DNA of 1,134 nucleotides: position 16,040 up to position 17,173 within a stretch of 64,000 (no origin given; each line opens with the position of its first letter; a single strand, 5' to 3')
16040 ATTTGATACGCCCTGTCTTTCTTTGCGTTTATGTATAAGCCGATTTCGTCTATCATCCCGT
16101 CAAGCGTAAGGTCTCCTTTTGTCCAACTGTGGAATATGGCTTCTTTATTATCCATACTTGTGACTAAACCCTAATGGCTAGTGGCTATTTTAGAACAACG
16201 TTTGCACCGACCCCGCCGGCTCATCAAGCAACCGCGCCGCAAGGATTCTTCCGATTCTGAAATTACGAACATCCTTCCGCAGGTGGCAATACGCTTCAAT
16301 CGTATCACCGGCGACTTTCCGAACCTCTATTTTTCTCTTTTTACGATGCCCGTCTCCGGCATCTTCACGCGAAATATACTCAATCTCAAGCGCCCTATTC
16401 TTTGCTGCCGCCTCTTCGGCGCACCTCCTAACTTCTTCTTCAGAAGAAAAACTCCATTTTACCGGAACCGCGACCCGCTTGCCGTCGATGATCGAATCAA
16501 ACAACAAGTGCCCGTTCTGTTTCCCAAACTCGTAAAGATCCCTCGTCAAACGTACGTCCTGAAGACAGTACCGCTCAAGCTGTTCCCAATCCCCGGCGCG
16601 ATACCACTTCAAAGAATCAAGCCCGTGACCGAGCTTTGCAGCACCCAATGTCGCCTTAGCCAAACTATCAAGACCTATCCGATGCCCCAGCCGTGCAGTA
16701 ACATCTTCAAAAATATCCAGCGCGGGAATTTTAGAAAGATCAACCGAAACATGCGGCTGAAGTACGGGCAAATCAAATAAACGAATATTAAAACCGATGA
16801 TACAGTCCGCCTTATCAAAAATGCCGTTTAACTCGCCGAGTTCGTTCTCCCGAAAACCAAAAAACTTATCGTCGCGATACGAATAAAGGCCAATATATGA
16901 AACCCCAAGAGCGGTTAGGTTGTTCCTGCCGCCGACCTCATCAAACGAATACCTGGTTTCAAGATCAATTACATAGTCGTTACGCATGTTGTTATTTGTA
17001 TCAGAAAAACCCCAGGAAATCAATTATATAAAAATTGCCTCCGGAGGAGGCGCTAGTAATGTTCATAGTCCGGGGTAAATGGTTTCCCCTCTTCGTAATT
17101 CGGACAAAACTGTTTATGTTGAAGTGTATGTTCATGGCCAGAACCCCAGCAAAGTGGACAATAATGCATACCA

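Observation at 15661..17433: Three-gene module of a Zn-ribbon protein, a DEDD exonuclease fused to a WYL-like domain, and a YkuK/DUF458 RNase H-like protein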

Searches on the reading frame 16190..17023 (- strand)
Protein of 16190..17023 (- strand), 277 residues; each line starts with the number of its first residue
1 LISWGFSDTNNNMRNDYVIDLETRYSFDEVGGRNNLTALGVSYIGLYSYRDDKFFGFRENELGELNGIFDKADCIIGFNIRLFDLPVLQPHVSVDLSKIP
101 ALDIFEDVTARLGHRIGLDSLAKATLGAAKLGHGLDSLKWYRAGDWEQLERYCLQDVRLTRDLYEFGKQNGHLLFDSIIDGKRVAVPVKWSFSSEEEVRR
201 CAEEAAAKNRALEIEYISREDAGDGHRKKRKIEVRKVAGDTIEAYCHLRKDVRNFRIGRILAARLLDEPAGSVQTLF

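Call 3: search_protein_families(library=pfam, proteins=[window:16190-17023:-], max_evalue=1)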
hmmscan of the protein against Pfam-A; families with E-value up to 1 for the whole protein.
window:16190-17023:- (277 aa): 3 families
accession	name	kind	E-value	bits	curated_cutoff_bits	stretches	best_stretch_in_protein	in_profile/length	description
PF13280.12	WYL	-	2.5e-05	24.6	21.8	1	203-264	7-69/70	WYL domain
PF13482.12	RNase_H_2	-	2.7e-05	24.6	22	1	65-165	51-162/165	RNase_H superfamily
PF10108.15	DNA_pol_B_exo2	-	0.0077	16.4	24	1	112-160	115-166/213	Predicted 3'-5' exonuclease related to the exonuclease domain of PolB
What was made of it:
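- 16454..16987 (-): DEDDy 3'-5' exonuclease domain (residues ~1-178), of the family-B polymerase proofreading type. Weak PF10108 hit (call 3).
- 16196..16381 (-): WYL domain (residues 203-264). PF13280 at 24.6 bits against cutoff 21.8 (call 3).
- On WYL domain (PF13280): 24.6 bits against a cutoff of 21.8, over residues 203-264 (call 3).
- On DEDDy 3'-5' exonucleases (DnaQ-like superfamily; PF13482/PF10108): PF13482 scores 24.6 against a cutoff of 22 (call 3).
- Checked: RNase_H_2 (PF13482) scores 24.6 against 22 (call 3).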

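Call 4: search_protein_families(library=ncbifam, proteins=[window:16190-17023:-], max_evalue=1)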
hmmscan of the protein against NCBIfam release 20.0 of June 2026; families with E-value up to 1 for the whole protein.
window:16190-17023:- (277 aa): 1 family
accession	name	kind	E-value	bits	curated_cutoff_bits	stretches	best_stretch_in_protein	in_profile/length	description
NF004112.0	PRK05601.1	equivalog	0.2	10.5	550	1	175-233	145-202/407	DNA polymerase III subunit epsilon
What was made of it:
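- On DnaQ / Pol III epsilon: The best NCBIfam epsilon-subunit hit scores 10.5 bits against a cutoff of 550 and falls over residues 175-233, outside the exonuclease core (call 4).
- Closest known: DnaQ / epsilon subunit of Pol III. Different: The only NCBIfam epsilon-subunit hit scores 10.5 bits against a cutoff of 550 and lies over residues 175-233, outside the exonuclease core (call 4).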

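Call 5: search_protein_families(library=padloc, proteins=[window:16190-17023:-], max_evalue=1)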
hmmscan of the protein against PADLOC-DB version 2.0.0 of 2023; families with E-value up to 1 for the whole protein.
window:16190-17023:- (277 aa): 3 families
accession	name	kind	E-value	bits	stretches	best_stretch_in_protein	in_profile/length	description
PDLC01457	WYL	-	2e-08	32.1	1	185-270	113-198/229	"CAS-I,CAS-II,CAS-III,CAS-IV,CAS-V,CAS-VI; associated_signaling"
PDLC03787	RTasWYL-YodC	-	4.2e-06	24.1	1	196-267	279-351/354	DRT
PDLC01652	WYL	-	0.00029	19.2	1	201-267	22-79/162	"CAS-I,CAS-II,CAS-III,CAS-IV,CAS-V,CAS-VI; associated_signaling"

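Call 11: find_homologous_proteins(query=window:16193-16987:-)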
Query seq(265 aa) (265 aa): 887 proteins with E <= 0.001 among 3333 candidates; the best 120 are listed.
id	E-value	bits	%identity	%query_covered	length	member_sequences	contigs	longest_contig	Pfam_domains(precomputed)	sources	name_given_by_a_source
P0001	9.6e-160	548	90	100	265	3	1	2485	PF13482.13,PF13280.13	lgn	-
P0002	1.0e-153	528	88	100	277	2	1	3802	PF13482.13,PF13280.13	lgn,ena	-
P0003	2.9e-147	507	84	100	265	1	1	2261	PF13280.13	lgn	-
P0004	1.7e-128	446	74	100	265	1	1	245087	PF13482.13,PF13280.13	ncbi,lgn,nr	ncbi:MAG: WYL domain-containing protein [bacterium]|nr:WYL domain-containing protein [bacterium]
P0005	4.9e-124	431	72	100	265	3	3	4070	PF13280.13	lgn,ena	-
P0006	5.0e-124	431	73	100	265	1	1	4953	PF13280.13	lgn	-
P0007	5.6e-123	428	72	100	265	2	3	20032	PF13280.13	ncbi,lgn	-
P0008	3.4e-122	425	71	100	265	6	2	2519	PF13280.13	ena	-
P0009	1.0e-121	423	71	100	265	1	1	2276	PF13280.13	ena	-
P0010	2.8e-120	419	69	100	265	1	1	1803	PF13280.13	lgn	-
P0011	7.3e-120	417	70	100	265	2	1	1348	PF13280.13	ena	-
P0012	3.5e-100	353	59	100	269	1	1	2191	PF13482.13,PF13280.13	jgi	jgi:DEAD/DEAH box helicase domain-containing protein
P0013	8.9e-100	351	59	100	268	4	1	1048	PF13482.13,PF13280.13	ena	-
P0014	4.1e-99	349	60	100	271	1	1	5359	-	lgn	-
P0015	3.0e-98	346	60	100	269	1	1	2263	PF13482.13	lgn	-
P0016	4.9e-97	342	58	100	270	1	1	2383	PF13482.13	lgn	-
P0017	8.9e-96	338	57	100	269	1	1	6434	PF13482.13,PF13280.13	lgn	-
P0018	1.4e-95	338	57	100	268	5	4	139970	PF13482.13,PF13280.13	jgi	-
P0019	8.6e-95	335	58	100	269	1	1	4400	PF13482.13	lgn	-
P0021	4.2e-94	333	57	100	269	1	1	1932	PF13482.13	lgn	-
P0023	2.4e-93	330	57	100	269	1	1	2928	PF13482.13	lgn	-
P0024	3.0e-93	330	56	100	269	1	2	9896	PF13482.13,PF13280.13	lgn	-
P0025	8.3e-93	329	56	100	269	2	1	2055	PF13482.13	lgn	-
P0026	8.9e-93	328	56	100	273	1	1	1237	PF13482.13,PF13280.13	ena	-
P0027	1.3e-92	328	58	99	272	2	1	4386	PF13482.13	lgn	-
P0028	1.7e-92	328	56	100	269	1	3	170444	PF13482.13,PF13280.13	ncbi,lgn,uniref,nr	ncbi:MAG: WYL domain-containing protein [Candidatus Sungbacteria bacterium]|uniref:WYL domain-contai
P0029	5.8e-92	326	57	100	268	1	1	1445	PF13482.13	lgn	-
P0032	1.7e-91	324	55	100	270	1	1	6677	PF13280.13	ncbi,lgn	-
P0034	3.8e-91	323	56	100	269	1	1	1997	PF13280.13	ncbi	-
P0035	3.8e-91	323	57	100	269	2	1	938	PF13482.13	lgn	-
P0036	7.4e-91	322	57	100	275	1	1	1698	PF13482.13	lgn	-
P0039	2.2e-90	321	57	100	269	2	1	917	PF13482.13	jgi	-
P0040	2.6e-90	320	54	100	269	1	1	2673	PF13482.13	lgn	-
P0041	3.6e-90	320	56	100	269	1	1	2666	PF13280.13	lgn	-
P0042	5.1e-90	319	57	100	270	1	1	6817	PF13280.13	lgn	-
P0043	9.4e-90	319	55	100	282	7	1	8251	PF13482.13,PF13280.13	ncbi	-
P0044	9.6e-90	319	57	100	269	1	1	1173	PF13482.13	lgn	-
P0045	1.1e-89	318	54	100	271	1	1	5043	PF13280.13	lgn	-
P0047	2.7e-89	317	57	100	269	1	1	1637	PF13482.13,PF13280.13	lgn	-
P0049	3.1e-89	317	55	100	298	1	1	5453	PF13482.13,PF13280.13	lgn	-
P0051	9.0e-89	315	55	100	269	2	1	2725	PF13482.13,PF13280.13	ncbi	-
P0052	1.1e-88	315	55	100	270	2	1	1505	PF13280.13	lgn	-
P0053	2.7e-88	314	54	100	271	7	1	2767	PF13482.13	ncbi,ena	ncbi:MAG: WYL domain-containing protein [Patescibacteria group bacterium]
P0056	1.5e-87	311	54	100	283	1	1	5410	PF01612.27,PF13482.13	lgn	-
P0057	2.4e-87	311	73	72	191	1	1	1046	PF13280.13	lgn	-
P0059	4.2e-87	310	55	100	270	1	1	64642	PF13482.13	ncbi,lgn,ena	-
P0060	5.7e-87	309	55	100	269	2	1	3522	PF01612.27,PF13482.13,PF13280.13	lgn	-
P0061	6.5e-87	309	55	100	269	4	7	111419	PF13280.13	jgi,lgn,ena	-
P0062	7.8e-87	309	53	100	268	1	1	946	PF13482.13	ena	-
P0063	8.3e-86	306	57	100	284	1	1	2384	PF13482.13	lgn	-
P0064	1.6e-85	305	54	99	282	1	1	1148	PF13482.13,PF13280.13,PF10108.16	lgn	-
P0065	1.6e-84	301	53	100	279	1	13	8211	PF01612.27,PF13280.13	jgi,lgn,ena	-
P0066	2.6e-84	301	55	100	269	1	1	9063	PF13482.13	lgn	-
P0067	5.9e-83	296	54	97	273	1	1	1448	PF13482.13,PF13280.13,PF10108.16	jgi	jgi:DEAD/DEAH box helicase domain-containing protein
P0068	6.9e-83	296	54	97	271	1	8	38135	PF01612.27,PF13280.13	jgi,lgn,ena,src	-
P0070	1.8e-82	295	53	99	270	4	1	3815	PF13280.13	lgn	-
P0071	2.8e-80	288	53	97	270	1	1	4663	PF13280.13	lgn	-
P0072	3.4e-80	287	53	97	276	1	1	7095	PF13280.13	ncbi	ncbi:MAG: WYL domain-containing protein, partial [Patescibacteria group bacterium]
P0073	5.9e-80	286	51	99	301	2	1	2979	PF13482.13,PF13280.13,PF10108.16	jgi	jgi:hypothetical protein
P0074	6.4e-80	286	52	97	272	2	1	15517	PF13280.13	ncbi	-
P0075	2.9e-79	284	53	100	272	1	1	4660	PF13280.13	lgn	-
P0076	5.8e-79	283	51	100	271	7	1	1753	PF13280.13,PF10108.16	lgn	-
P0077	6.7e-79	283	48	100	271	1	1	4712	PF01612.27,PF13482.13,PF13280.13,PF10108.16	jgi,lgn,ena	-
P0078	6.7e-79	283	50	100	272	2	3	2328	PF13280.13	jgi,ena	-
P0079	7.7e-79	283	52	99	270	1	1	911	PF13482.13,PF13280.13,PF10108.16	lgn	-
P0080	1.3e-78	282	51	100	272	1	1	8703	PF13280.13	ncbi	-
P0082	2.2e-78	281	52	95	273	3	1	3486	PF13482.13,PF13280.13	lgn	-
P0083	3.1e-78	281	53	97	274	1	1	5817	PF13280.13,PF10108.16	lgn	-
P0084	3.3e-78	281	49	99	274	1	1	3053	PF13280.13,PF10108.16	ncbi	-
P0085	3.7e-78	281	51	97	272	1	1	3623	PF01612.27,PF13482.13,PF13280.13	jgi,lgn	-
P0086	3.8e-78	281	51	100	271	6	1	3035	PF13482.13,PF13280.13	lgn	-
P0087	4.4e-78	280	49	97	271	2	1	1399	PF13482.13,PF13280.13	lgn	-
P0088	4.6e-78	280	51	97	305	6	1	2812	PF13280.13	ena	-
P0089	4.8e-78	280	58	83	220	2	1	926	PF13482.13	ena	-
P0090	8.6e-78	279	50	100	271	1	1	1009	PF13482.13,PF13280.13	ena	-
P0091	1.3e-77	279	51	99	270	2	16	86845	PF01612.27,PF13482.13,PF13280.13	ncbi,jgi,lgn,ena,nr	ncbi:MAG: hypothetical protein A3I44_04880 [Candidatus Sungbacteria bacterium RIFCSPLOWO2_02_FULL_51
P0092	1.6e-77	279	52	99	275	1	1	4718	PF13280.13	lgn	-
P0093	2.2e-77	278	51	95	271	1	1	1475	PF13280.13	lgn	-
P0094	2.4e-77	278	49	99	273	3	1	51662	PF13280.13,PF10108.16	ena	-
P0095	3.6e-77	277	49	95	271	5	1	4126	PF01612.27,PF13482.13,PF13280.13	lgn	-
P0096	4.4e-77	277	51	95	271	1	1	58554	PF13280.13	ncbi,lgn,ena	-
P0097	4.4e-77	277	50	100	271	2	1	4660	PF13280.13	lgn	-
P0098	4.8e-77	277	51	97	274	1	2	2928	PF13280.13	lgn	-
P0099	5.3e-77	277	51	100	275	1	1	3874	PF13280.13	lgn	-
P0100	6.0e-77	277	52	94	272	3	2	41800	PF01612.27,PF13482.13,PF13280.13,PF10108.16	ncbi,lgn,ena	-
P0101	6.8e-77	276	49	100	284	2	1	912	PF13280.13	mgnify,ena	mgnify:FL=1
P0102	8.5e-77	276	50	99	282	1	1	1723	PF13482.13,PF13280.13,PF10108.16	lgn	-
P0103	1.2e-76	276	48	100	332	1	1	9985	PF13280.13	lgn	-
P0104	1.2e-76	276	50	97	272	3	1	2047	PF13482.13,PF13280.13,PF10108.16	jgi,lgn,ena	-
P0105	1.2e-76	276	50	97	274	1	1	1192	PF13280.13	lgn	-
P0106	1.3e-76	275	52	95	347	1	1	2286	PF13482.13,PF13280.13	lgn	-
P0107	1.5e-76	275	51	95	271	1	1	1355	PF13482.13,PF13280.13,PF10108.16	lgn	-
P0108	1.5e-76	275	49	100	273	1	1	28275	PF13482.13,PF13280.13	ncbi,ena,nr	ncbi:MAG: DEAD/DEAH box helicase domain-containing protein [Parcubacteria group bacterium Gr01-1014_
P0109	1.5e-76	275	52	97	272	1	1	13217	PF13482.13,PF13280.13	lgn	-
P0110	1.7e-76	275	52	97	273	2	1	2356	PF13482.13,PF13280.13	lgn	-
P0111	1.9e-76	275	51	97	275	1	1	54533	PF13280.13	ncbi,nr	ncbi:MAG: hypothetical protein A2679_02950 [Candidatus Sungbacteria bacterium RIFCSPHIGHO2_01_FULL_5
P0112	2.1e-76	275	51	96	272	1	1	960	PF13482.13,PF13280.13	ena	-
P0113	2.9e-76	274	49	97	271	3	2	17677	PF13280.13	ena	-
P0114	2.9e-76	274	51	97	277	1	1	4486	PF13280.13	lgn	-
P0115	3.2e-76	274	51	97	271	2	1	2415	PF13482.13,PF13280.13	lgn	-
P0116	3.5e-76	274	49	97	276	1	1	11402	PF13280.13,PF10108.16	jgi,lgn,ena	-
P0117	4.2e-76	274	52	97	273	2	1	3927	PF13280.13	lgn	-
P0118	4.5e-76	274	48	95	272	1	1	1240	PF13280.13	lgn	-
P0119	5.2e-76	274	50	97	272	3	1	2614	PF13280.13,PF10108.16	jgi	-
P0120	5.4e-76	273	49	100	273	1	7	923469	PF13280.13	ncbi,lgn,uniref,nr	ncbi:MAG: WYL domain-containing protein [Candidatus Sungiibacteriota bacterium]|uniref:WYL domain-co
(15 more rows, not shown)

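Call 14: find_related_loci(query=A1, collection=genome_contigs, flank=6000)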
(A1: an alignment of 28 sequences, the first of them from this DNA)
Query A1 (265 aa) in genome_contigs; peptide patterns used: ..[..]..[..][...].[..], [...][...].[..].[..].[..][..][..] (x = any residue, [..] = any of these).
226 stretches matched a pattern; 190 encode a relative of the query (tblastn E <= 1e-3); the best 80 are kept; 80 distinct loci.
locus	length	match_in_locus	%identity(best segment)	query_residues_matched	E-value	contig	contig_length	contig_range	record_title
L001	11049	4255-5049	74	1-265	2e-132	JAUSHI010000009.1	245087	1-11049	MAG: bacterium isolate E14_metabat.bin.18 E14_k141_443958, whole genome shotgun sequence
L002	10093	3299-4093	72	1-265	4e-127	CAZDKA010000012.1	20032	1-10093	MAG TPA_asm: uncultured Candidatus Saccharibacteria bacterium isolate SRP269290_co3_436 genome assembly, contig: NODE_27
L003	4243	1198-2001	57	1-265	2e-100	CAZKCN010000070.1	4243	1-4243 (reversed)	MAG TPA_asm: uncultured Candidatus Saccharibacteria bacterium isolate binchicken_co38_1275 genome assembly, contig: NODE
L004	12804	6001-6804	56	1-265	3e-99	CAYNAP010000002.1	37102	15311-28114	MAG TPA_asm: uncultured Candidatus Saccharibacteria bacterium isolate binchicken_co38_1274 genome assembly, contig: NODE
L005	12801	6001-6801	56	1-265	6e-97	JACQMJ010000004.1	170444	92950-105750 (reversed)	MAG: Candidatus Sungiibacteriota bacterium isolate NC_groundwater_1226_Ag_S-0.1um_59_124 S_p1_S3_coassembly_k141_1099419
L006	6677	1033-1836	55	1-265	2e-96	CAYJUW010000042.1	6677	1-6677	MAG TPA_asm: uncultured Candidatus Saccharibacteria bacterium isolate ERP125453_co1_301 genome assembly, contig: NODE_14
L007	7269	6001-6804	56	1-265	1e-95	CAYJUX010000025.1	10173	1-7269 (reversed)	MAG TPA_asm: uncultured Candidatus Saccharibacteria bacterium isolate ERP125453_co1_304 genome assembly, contig: NODE_77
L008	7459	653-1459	55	1-265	5e-95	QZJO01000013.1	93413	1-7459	MAG: Candidatus Parcubacteria bacterium isolate SURF_37 contig-100_184_length_93413_read_count_1120902, whole genome sho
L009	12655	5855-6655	56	1-265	7e-94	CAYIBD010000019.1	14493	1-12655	MAG TPA_asm: uncultured Candidatus Saccharibacteria bacterium isolate ERP119705_co19_980 genome assembly, contig: NODE_3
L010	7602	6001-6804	55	1-265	1e-93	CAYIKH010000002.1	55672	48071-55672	MAG TPA_asm: uncultured Candidatus Saccharibacteria bacterium isolate ERP119705_co21_58 genome assembly, contig: NODE_50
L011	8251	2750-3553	55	1-265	4e-89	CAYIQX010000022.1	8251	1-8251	MAG TPA_asm: uncultured Candidatus Saccharibacteria bacterium isolate ERP119705_co25_682 genome assembly, contig: NODE_8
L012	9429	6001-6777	52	1-256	1e-84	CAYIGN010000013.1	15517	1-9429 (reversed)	MAG TPA_asm: uncultured Candidatus Saccharibacteria bacterium isolate ERP119705_co24_1044 genome assembly, contig: NODE_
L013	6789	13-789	53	1-256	7e-85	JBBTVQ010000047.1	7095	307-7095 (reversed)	MAG: Patescibacteria group bacterium isolate H51-bin042_1 H51_bin042_1_000000000047, whole genome shotgun sequence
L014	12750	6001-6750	52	6-253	3e-83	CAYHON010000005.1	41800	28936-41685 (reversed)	MAG TPA_asm: uncultured Candidatus Saccharibacteria bacterium isolate ERP119705_co14_178 genome assembly, contig: NODE_5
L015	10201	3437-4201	51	1-253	2e-81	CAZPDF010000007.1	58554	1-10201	MAG TPA_asm: uncultured Candidatus Saccharibacteria bacterium isolate SRP178908_co1_311 genome assembly, contig: NODE_25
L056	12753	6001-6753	43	1-249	7e-65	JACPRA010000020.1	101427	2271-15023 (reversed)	MAG: Candidatus Omnitrophota bacterium isolate NC_groundwater_667_Ag_B-0.1um_66_59 B_1_S1_Biohub_coassembly_k141_2869547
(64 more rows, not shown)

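Call 19: search_solved_structures(query=A1, max_evalue=1, show_alignments=2)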
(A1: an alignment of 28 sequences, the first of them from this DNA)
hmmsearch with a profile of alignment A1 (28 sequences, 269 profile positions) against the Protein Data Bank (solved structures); distinct sequences matched with E-value up to 1: 9.
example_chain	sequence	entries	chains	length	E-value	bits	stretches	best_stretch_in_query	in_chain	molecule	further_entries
7p5x_AX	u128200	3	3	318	2.8e-07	33.3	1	179-260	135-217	PafC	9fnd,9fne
6sj9_A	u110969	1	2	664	0.0013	21.3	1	181-252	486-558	Proteasome accessory factor B/C (PafBC)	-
7qfz_A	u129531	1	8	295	0.0051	19.4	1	183-260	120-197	WYL domain-containing protein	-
7tb5_A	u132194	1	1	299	0.0051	19.4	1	178-256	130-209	WYL domain-containing protein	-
8bns_A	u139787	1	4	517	0.0063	19.1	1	185-252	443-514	AAA ATPase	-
9qrf_A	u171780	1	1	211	0.025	17.1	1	49-147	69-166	ancestor of diDNase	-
9rtc_A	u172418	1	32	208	0.074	15.6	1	48-146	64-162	nanoRNase C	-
9qth_A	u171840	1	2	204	0.12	14.9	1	51-120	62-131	Inquilinus NrnC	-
8bnv_A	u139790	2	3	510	0.19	14.2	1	184-255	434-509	AAA family ATPase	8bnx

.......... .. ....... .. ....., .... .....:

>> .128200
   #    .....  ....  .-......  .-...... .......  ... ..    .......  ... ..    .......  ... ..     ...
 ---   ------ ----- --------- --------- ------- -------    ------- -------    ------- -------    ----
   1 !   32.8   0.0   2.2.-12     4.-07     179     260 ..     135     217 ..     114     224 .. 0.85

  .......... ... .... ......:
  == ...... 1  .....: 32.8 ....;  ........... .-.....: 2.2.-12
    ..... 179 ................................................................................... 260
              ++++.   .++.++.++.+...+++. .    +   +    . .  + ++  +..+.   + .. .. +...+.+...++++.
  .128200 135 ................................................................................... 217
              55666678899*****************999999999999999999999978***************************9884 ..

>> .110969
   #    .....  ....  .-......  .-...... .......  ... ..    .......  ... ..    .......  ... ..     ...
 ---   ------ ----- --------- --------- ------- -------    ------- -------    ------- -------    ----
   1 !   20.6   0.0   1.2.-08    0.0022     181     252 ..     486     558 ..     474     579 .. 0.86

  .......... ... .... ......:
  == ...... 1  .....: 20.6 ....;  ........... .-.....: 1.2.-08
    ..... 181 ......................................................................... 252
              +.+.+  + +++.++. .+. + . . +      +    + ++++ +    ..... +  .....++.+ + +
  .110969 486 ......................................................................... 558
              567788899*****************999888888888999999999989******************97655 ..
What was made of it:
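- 16196..16381 (-): PafC WYL matched at E 2.8e-7 (call 19).
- On WYL domain (PF13280): The PafC WYL domain is matched at E 2.8e-7 with the family profile (call 19). Y233 aligns to the W of the WYL motif (call 19).
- Closest known: MrfB. Different: It was not detected by the sequence profile search (call 19).
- Weak profile hits to NrnC (call 19).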
